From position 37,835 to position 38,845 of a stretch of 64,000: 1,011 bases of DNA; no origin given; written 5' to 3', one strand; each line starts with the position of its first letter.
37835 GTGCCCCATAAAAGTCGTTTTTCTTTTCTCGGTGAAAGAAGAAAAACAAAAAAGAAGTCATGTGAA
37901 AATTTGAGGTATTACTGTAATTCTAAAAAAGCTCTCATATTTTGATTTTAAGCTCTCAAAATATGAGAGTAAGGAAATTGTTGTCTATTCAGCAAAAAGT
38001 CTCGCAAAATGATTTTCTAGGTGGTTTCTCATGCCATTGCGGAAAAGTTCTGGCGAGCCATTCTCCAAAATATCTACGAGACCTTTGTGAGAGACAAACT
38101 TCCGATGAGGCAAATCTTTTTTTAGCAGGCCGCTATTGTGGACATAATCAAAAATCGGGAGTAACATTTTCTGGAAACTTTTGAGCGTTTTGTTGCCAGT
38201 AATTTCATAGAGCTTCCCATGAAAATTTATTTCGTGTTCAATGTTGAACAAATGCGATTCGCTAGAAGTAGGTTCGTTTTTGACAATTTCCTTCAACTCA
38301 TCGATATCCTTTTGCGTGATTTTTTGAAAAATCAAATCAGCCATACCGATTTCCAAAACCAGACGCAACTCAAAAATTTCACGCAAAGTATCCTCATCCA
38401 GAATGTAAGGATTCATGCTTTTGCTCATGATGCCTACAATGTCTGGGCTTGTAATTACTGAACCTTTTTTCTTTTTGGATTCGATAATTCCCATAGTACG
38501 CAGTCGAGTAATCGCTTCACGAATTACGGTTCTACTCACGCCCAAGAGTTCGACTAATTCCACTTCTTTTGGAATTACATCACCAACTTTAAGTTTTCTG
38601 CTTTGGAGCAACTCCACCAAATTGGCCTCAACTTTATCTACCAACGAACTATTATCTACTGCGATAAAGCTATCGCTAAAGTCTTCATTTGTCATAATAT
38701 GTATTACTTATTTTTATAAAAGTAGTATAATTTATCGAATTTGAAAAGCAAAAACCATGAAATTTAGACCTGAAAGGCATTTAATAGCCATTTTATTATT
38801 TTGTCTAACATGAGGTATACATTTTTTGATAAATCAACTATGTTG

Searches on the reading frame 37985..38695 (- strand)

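Call 61: search_protein_families(library=pfam, proteins=[window:37985-38695:-], max_evalue=0.0001)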
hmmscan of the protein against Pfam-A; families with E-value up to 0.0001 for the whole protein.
window:37985-38695:- (236 aa): 3 families
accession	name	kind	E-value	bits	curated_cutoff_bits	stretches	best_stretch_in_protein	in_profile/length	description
PF07729.17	FCD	-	4.7e-17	63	24.3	1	106-228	1-125/125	FCD domain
PF00392.27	GntR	-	4.8e-15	55.4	27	1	19-81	2-64/64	Bacterial regulatory proteins, gntR family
PF08279.18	HTH_11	-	4.4e-05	23.7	25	1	46-78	20-53/55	HTH domain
